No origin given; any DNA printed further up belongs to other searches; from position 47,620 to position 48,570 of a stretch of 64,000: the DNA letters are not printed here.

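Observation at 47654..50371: Second cassette: decayed XRE, then a TIR/NDT-like protein translationally coupled to a 649-aa TPR protein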

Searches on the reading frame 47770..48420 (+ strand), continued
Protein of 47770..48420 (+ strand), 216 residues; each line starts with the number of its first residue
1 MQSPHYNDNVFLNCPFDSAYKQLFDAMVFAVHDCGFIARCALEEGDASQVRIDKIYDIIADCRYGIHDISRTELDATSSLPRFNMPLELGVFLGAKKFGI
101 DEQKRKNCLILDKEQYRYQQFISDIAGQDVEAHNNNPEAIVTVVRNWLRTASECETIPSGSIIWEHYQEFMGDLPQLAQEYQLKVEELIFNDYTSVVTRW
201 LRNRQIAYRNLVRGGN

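Call 27: find_homologous_proteins(query=A1, max_evalue=0.001)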
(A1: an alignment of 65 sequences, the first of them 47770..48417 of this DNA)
Query A1 (65 sequences) (216 aa, profile of the alignment): 8000 proteins with E <= 0.001 among 8000 candidates; the best 120 are listed.
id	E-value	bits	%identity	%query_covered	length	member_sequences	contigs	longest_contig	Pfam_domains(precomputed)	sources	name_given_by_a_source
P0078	3.5e-96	339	79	94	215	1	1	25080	-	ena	-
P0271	4.0e-96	339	73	97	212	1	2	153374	-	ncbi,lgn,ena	-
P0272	7.3e-96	338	76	92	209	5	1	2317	-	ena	-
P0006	1.1e-95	337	88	100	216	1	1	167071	-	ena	-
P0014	1.3e-95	337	87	100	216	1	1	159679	-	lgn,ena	-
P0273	1.3e-95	337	76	94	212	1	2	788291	-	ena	-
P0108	1.4e-95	337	78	94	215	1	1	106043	-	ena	-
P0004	2.7e-95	336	88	100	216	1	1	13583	-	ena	-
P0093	3.2e-95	336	77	94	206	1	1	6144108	-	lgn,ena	-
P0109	3.7e-95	335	78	94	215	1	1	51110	-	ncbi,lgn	-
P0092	4.0e-95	335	77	94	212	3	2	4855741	-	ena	-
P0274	4.2e-95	335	75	94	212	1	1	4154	-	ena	-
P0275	5.1e-95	335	76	94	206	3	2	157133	-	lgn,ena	-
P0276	5.1e-95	335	79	93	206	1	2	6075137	-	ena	-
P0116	7.2e-95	334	78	93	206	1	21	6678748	-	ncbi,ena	-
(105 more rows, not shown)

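Call 28: find_related_loci(query=A1, collection=metagenome_contigs, flank=6000)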
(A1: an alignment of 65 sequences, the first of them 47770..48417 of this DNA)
Query A1 (216 aa) in metagenome_contigs; peptide patterns used: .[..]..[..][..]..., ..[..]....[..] (x = any residue, [..] = any of these).
600 stretches matched a pattern (row limit reached: there are more); 568 encode a relative of the query (tblastn E <= 1e-3); the best 80 are kept; 80 distinct loci.
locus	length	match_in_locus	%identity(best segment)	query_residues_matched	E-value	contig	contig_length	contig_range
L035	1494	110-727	65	1-205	3e-99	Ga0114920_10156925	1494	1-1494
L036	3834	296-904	63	3-205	2e-92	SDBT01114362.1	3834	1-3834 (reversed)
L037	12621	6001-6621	57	2-208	1e-79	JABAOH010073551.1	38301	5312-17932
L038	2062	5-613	57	1-201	1e-82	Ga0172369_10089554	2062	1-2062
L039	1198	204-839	58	1-210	5e-86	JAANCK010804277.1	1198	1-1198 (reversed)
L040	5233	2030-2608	60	9-201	5e-79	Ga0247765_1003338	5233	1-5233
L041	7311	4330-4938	57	1-201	2e-78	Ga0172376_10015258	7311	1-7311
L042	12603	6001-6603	57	9-208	5e-78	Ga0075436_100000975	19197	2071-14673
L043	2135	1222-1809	58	7-202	3e-80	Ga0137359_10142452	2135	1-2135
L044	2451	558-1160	57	3-203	1e-79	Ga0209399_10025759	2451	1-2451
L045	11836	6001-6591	55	6-202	1e-77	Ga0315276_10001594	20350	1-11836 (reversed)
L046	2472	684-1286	55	1-201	1e-78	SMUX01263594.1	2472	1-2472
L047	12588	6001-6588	58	6-201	6e-77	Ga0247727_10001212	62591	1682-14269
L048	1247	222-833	57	1-202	1e-82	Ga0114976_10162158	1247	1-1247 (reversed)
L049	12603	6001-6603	62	1-202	1e-89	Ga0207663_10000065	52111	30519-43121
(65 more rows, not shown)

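Call 29: find_related_loci(query=A1, collection=viral_contigs, flank=6000)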
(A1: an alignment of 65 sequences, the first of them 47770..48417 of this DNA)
Query A1 (216 aa) in viral_contigs; peptide patterns used: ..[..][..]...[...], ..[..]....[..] (x = any residue, [..] = any of these).
72 stretches matched a pattern; 13 encode a relative of the query (tblastn E <= 1e-3); 13 distinct loci.
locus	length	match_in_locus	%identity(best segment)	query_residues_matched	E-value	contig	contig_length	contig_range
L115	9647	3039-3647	54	3-205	8e-79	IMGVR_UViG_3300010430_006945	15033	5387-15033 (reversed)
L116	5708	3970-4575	50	1-202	2e-72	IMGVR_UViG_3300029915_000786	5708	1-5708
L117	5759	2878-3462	51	8-202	2e-71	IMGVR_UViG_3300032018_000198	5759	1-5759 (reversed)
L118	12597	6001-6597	48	6-204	1e-69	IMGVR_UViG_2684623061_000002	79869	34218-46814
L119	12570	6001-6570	45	7-193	2e-50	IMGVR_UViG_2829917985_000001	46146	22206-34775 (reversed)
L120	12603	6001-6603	38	6-205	4e-45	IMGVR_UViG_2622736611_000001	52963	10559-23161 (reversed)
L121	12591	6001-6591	37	9-203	6e-35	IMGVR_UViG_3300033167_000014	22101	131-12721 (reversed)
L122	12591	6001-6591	37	9-203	6e-35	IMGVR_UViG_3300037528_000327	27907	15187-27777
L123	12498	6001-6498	34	6-170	2e-32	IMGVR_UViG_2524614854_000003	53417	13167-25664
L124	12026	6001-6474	38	7-168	7e-30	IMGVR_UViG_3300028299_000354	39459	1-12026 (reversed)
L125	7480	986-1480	34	10-204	3e-29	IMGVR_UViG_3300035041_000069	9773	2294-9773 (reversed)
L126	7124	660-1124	37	10-168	9e-28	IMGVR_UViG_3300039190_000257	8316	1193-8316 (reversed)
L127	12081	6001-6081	59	6-32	3e-6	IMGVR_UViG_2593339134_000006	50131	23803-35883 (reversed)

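Call 33: search_protein_families(library=pfam, alignment_id=A1, max_evalue=1)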
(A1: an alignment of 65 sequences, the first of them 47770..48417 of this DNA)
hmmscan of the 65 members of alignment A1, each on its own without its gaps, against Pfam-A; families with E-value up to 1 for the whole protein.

A. member 1, window:47770-48417:+ (216 aa): 1 family
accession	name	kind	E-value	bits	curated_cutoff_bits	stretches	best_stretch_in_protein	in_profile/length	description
PF12078.13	DUF3557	-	0.012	16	26.2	1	107-157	94-147/154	Domain of unknown function (DUF3557)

B. families by the number of members that match (of 65 scanned): 16 families
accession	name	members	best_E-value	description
PF10137.14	CAP12-PCTIR_TIR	27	0.00042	CAP12/Pycsar effector protein, TIR domain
PF12078.13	DUF3557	6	0.0049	Domain of unknown function (DUF3557)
PF15592.11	Imm41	1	0.043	Immunity protein 41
PF09725.14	Fra10Ac1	1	0.056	Folate-sensitive fragile site protein Fra10Ac1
PF19006.5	DUF5735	1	0.06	Family of unknown function (DUF5735)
PF04643.17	Motilin_assoc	1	0.14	Motilin/ghrelin-associated peptide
PF23830.1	DUF7200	1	0.14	Domain of unknown function (DUF7200)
PF13358.12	DDE_3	1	0.14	DDE superfamily endonuclease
PF06984.18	MRP-L47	1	0.15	Mitochondrial 39-S ribosomal protein L47 (MRP-L47)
PF17154.10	GAPES3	1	0.17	Gammaproteobacterial periplasmic sensor domain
PF15940.10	YjcB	1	0.19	Family of unknown function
PF10638.14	Sfi1_C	1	0.2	Spindle body associated protein C-terminus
PF08956.15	DUF1869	1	0.24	Domain of unknown function (DUF1869)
PF06213.17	CobT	1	0.25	Cobalamin biosynthesis protein CobT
PF05239.21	PRC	1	0.26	PRC-barrel domain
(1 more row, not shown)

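Call 36: fold_search(model_id=the predicted structure, library=viral)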
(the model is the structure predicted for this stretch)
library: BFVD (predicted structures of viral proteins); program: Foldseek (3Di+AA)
matches with E <= 10: 477; with E <= 0.001: 4
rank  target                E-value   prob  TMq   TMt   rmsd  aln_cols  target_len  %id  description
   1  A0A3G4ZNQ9            4.6e-04  1.00  0.47  0.44  15.2       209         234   14  CD-NTase-associated protein 12/Pycsar effector protein TIR domain-containing protein [Terrestrivirus sp.]
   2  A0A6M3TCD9            6.9e-04  1.00  0.48  0.37   4.0       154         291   14  (no name in the UniProt tables at hand)
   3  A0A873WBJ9            8.1e-04  1.00  0.47  0.55   5.2       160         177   17  (no name in the UniProt tables at hand)
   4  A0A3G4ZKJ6            9.1e-04  1.00  0.47  0.33  20.3       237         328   10  Uncharacterized protein [Terrestrivirus sp.]
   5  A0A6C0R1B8            2.9e-03  1.00  0.37  0.49  14.8       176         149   12  Hybrid sensor histidine kinase-response regulator [Alteromonas phage vB_AmeM_PT11-V22]
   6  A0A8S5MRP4            3.6e-03  1.00  0.49  0.36  19.9       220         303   11  CMP/hydroxymethyl CMP hydrolase [Siphoviridae sp. ctD6g5]
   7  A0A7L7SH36            4.1e-03  1.00  0.43  0.60   5.0       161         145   15  Deoxyuridine triphosphatase [Gordonia phage Archimedes]
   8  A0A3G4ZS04            4.3e-03  1.00  0.48  0.56   4.1       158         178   16  Uncharacterized protein [Terrestrivirus sp.]
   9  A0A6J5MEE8            5.7e-03  0.99  0.38  0.54   5.9       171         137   16  Nucleoside 2-deoxyribosyltransferase [uncultured Caudovirales phage]
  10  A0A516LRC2            5.7e-03  0.99  0.38  0.50  17.6       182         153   10  (no name in the UniProt tables at hand)
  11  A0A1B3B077            6.8e-03  1.00  0.40  0.51   6.5       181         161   11  Deoxyuridine triphosphatase [Gordonia phage Ghobes]
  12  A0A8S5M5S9            7.2e-03  1.00  0.37  0.52   2.6       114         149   16  Nucleoside 2-deoxyribosyltransferase [Podoviridae sp. ctaNW81]
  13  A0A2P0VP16            8.1e-03  0.87  0.35  0.10  17.4       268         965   10  TIR/WD40 domain-containing protein [Tetraselmis virus 1]
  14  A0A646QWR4            1.1e-02  0.99  0.39  0.52   5.1       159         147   12  (no name in the UniProt tables at hand)
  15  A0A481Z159            1.3e-02  0.96  0.39  0.44  16.9       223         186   12  Uncharacterized protein [Mimivirus LCMiAC01]
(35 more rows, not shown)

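Call 58: search_protein_families(library=pfam, proteins=[L014:2890-5793:+, L009:1008-2915:+, L009:7018-8001:+, L002:6858-7193:+, L004:4877-5860:+, L003:1202-3346:+, L003:3511-4011:+, L003:4011-4907:+, L003:5005-5784:+, L005:4929-5765:+], max_evalue=0.001)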
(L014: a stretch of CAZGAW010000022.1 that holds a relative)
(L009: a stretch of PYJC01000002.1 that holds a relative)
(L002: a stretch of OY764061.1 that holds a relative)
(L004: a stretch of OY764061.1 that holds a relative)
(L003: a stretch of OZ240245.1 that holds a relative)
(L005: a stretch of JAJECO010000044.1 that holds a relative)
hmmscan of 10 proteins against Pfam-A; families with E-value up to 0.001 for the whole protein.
L014:2890-5793:+ (968 aa): 2 families
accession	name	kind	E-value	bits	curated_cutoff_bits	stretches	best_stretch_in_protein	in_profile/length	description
PF07669.17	Eco57I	-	1.5e-06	28.9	25.3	1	470-583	56-161/171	Eco57I restriction-modification methylase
PF05175.20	MTS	-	0.00038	20.6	23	0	471-511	86-125/170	Methyltransferase small domain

L009:1008-2915:+ (636 aa): 3 families
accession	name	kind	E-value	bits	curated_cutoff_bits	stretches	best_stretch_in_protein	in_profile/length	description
PF13304.12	AAA_21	-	1.3e-18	68.5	27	1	310-395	229-303/304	AAA domain, putative AbiEii toxin, Type IV TA system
PF13175.12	AAA_15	-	2.4e-15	57.5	32.1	1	286-393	269-372/374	AAA ATPase domain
PF02463.25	SMC_N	-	3.7e-07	30.3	40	0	296-400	116-207/220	RecF/RecN/SMC N terminal domain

L009:7018-8001:+ (328 aa): 2 families
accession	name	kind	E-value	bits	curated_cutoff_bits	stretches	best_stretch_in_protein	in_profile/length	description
PF22809.1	DUF7014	-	1.6e-46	158.1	27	1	195-326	6-136/137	Domain of unknown function (DUF7014)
PF18863.6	AbiJ_NTD4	-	6.6e-19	69.3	34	1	16-188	2-149/152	AbiJ N-terminal domain 4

L002:6858-7193:+ (112 aa): 1 family
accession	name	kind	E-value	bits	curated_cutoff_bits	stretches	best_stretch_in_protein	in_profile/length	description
PF05973.20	Gp49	-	0.00034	21.1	23.9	1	53-99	34-84/90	Phage derived protein Gp49-like (DUF891)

L004:4877-5860:+ (328 aa): 1 family
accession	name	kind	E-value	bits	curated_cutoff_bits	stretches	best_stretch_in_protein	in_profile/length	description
PF06114.19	Peptidase_M78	-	1.4e-12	47.9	22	1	96-204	17-121/123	IrrE N-terminal-like domain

L003:1202-3346:+ (715 aa): 3 families
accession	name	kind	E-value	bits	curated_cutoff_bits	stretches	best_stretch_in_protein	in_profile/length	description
PF07669.17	Eco57I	-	3.7e-27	95.9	25.3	1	195-433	1-149/171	Eco57I restriction-modification methylase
PF20473.4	MmeI_Mtase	-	1.4e-08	34.7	27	1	105-217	8-85/259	MmeI, DNA-methyltransferase domain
PF01170.24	UPF0020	-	5.7e-05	23.3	22.3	0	119-213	31-95/197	RMKL-like, methyltransferase domain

L003:3511-4011:+ (167 aa): 1 family
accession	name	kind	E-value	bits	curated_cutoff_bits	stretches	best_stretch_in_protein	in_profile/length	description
PF08937.16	ThsB_TIR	-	2.1e-18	67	21.2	1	8-106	1-99/100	Thoeris protein ThsB, TIR-like domain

L003:4011-4907:+ (299 aa): 1 family
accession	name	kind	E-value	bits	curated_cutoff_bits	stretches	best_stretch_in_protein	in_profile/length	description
PF20016.6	ThsA_Macro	-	5.2e-48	163.6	25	1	88-270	1-183/183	Thoeris protein ThsA, Macro domain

L003:5005-5784:+ (260 aa): 1 family
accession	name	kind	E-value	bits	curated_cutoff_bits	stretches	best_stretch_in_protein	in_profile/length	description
PF09509.15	Hypoth_Ymh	-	3.7e-25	88.6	25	1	140-253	2-118/119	Protein of unknown function (Hypoth_ymh)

L005:4929-5765:+ (279 aa): 2 families
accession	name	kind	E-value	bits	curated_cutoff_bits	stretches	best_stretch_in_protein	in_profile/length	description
PF06114.19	Peptidase_M78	-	1.2e-09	38.5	22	1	67-164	34-121/123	IrrE N-terminal-like domain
PF13582.12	Reprolysin_3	-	0.00052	21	22.4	0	47-92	76-122/123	Metallo-peptidase family M12B Reprolysin-like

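Call 63: search_protein_families(library=pfam, alignment_id=A3, max_evalue=0.00001)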
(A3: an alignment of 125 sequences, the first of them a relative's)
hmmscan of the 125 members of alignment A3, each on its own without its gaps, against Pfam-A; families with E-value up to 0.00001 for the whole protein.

A. member 1, L022:5555-5971:+ (139 aa): 2 families
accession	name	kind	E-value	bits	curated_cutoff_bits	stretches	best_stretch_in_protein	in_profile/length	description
PF09954.14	DUF2188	-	1.2e-08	35.4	22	1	81-130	1-54/62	Uncharacterized protein conserved in bacteria (DUF2188)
PF14168.11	YjzC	-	4.9e-06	27.2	25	1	1-46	1-50/55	YjzC-like protein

B. families by the number of members that match (of 125 scanned): 112 families (the first 25 are shown)
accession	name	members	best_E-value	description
PF04851.21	ResIII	3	8.8e-18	Type III restriction enzyme, res subunit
PF09954.14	DUF2188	3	2.5e-16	Uncharacterized protein conserved in bacteria (DUF2188)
PF22531.2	DUF7002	2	5.2e-68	Family of unknown function (DUF7002)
PF00580.27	UvrD-helicase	2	3e-52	UvrD/REP helicase N-terminal domain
PF06719.19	AraC_N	2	2.2e-45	AraC-type transcriptional regulator N-terminus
PF13676.11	TIR_2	2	1.6e-25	TIR domain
PF13515.12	FUSC_2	2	6.3e-25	Fusaric acid resistance protein-like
PF00589.27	Phage_integrase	2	5.1e-22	Phage integrase family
PF13245.12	AAA_19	2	3.2e-20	AAA domain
PF12833.13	HTH_18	2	3.4e-20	Helix-turn-helix domain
PF00165.29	HTH_AraC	2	2e-13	Bacterial regulatory helix-turn-helix proteins, AraC family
PF13361.12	UvrD_C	2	3.5e-13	UvrD-like helicase C-terminal domain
PF13424.12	TPR_12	2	1.1e-11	Tetratricopeptide repeat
PF00149.33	Metallophos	2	5.9e-10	Calcineurin-like phosphoesterase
PF11744.14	ALMT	2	3.5e-09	Aluminium activated malate transporter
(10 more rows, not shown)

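Call 68: search_dna_similar(query=window:47770-48417:+, collection=plasmids, mode=protein, max_rows=25)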
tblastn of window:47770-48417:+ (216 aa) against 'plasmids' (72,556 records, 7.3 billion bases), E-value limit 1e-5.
Records with a match: 17; places in all: 17; records where one place covers at least 80% of the query: 12.
Best place of each record, by identity: <60% 17.
By first word of the organism name: Bradyrhizobium 4; Sphingomonas 4; Sinorhizobium 4; Rhizobium 3; Microvirga 1; Sphingobium 1.
By predicted mobility (MOB-suite, as given by PLSDB): conjugative 8; non-mobilizable 6; mobilizable 3.
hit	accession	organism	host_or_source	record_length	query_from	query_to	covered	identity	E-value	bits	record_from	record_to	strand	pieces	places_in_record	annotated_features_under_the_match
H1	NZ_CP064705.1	Bradyrhizobium sp. 155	Acmispon strigosus,cell culture,root ...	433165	1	207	96%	48.8%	2e-68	233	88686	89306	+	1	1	hypothetical protein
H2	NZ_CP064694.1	Bradyrhizobium sp. 187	Acmispon strigosus,cell culture,root ...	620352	1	207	96%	48.8%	2e-67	231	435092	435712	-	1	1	hypothetical protein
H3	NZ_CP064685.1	Bradyrhizobium sp. CW1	Acmispon strigosus,cell culture,bulk ...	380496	1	207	96%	48.3%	2e-67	230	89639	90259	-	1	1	hypothetical protein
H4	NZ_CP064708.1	Bradyrhizobium sp. 131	Acmispon strigosus,cell culture,root ...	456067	1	207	96%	48.3%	3e-67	230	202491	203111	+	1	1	hypothetical protein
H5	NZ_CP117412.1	Sphingomonas naphthae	Single cell,Oil contaminated soil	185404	7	201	90%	50.8%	5e-59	206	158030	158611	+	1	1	hypothetical protein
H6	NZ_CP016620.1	Microvirga ossetica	Vicia alpestris,cell culture,nodules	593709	9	201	89%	51.3%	1e-59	208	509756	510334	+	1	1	hypothetical protein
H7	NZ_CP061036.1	Sphingomonas aliaeris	whole organism,Pork steak,pork steak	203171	7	201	90%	50.3%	1e-59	208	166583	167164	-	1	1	hypothetical protein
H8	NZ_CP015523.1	Sphingomonas sp. NIC1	tobacco,whole organism,leaves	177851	7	201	90%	49.7%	6e-45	206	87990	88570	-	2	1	hypothetical protein (x2)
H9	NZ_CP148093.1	Rhizobium sp. T1470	Medicago sativa,cell culture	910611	4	201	92%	48.0%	9e-60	208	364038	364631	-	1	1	hypothetical protein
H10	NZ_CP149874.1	Rhizobium sp. T1473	-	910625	4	201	92%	48.0%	9e-60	208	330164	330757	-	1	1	hypothetical protein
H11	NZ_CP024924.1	Sphingomonas psychrotolerans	Leontopodium alpinum,cell,Tianshan ...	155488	7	201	90%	48.2%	9e-51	183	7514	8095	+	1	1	hypothetical protein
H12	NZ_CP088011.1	Rhizobium sp. T136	Melilotus albus,Cell culture,root nodule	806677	4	183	83%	35.3%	2e-27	115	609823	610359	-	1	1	none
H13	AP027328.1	Sphingobium sp. TomTYG64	-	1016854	1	162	75%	34.6%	5e-28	117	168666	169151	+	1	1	hypothetical protein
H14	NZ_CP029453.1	Sinorhizobium fredii CCBAU 25509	Glycine soja,cell culture,plant root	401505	35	147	52%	43.4%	2e-22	101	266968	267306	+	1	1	none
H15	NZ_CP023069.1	Sinorhizobium sojae CCBAU 05684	G.max,nodule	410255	35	147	52%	43.4%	2e-22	101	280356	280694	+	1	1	none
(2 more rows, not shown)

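Call 69: search_dna_similar(query=window:47770-48417:+, collection=phages, mode=protein, max_rows=25)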
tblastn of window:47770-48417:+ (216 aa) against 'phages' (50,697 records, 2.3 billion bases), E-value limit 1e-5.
No match.

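Call 70: get_annotated_region(hit=H1, flank=4000)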
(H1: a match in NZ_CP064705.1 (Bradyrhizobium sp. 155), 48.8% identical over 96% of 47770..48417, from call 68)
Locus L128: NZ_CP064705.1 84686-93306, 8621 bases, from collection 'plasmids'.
description: Bradyrhizobium sp. 155 plasmid p155_1, complete sequence
organism: Bradyrhizobium sp. 155 (NCBI taxid 2782629)
taxonomy: Bacteria; Pseudomonadota; Alphaproteobacteria; Hyphomicrobiales; Nitrobacteraceae; Bradyrhizobium; Bradyrhizobium sp. 155
host: -; source: Acmispon strigosus,cell culture,root nodule; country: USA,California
typing (MOB-suite, as given by PLSDB): non-mobilizable
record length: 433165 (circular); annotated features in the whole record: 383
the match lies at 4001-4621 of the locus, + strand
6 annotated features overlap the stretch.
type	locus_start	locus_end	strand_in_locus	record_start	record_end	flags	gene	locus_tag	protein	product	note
CDS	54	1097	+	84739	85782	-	-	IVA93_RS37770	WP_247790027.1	S1/P1 nuclease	-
CDS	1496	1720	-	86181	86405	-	-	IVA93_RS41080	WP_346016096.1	hypothetical protein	-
CDS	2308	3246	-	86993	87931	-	-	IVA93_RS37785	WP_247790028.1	hypothetical protein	-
CDS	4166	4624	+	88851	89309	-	-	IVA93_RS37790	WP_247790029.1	hypothetical protein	-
CDS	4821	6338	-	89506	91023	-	-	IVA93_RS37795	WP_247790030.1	DUF2235 domain-containing protein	-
CDS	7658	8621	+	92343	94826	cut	-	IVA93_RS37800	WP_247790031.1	AAA family ATPase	GO:0006302 - double-strand break repair [Evidence IEA]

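Call 71: get_annotated_region(hit=H5, flank=4000)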
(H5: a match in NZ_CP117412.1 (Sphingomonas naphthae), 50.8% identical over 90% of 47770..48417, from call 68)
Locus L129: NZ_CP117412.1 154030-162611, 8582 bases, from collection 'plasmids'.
description: Sphingomonas naphthae strain KACC 18716 plasmid unnamed1, complete sequence
organism: Sphingomonas naphthae (NCBI taxid 1813468)
taxonomy: Bacteria; Pseudomonadota; Alphaproteobacteria; Sphingomonadales; Sphingomonadaceae; Sphingomonas; Sphingomonas naphthae
host: -; source: Single cell,Oil contaminated soil; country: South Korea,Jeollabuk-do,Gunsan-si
typing (MOB-suite, as given by PLSDB): mobilizable; replicon rep_cluster_596; relaxase MOBF
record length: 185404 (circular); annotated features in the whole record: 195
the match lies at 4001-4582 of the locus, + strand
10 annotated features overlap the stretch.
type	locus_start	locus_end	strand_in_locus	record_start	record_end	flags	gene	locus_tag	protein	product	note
CDS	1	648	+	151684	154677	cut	mobF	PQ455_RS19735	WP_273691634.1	MobF family relaxase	-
CDS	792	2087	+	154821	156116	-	-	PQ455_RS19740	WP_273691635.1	Fic family protein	-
CDS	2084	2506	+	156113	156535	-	-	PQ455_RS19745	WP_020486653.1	hypothetical protein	-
CDS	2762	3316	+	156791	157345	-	-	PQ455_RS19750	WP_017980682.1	hypothetical protein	-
CDS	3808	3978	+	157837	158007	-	-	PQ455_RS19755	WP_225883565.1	hypothetical protein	-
CDS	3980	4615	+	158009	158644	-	-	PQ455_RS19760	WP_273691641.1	hypothetical protein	-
CDS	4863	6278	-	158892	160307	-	-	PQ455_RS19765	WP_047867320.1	ISNCY family transposase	-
CDS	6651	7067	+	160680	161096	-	-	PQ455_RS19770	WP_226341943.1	hypothetical protein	-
CDS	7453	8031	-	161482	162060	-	-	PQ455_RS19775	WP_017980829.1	response regulator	GO:0000160 - phosphorelay signal transduction system [Evidence IEA]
CDS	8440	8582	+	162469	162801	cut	-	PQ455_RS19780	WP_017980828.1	YnfA family protein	-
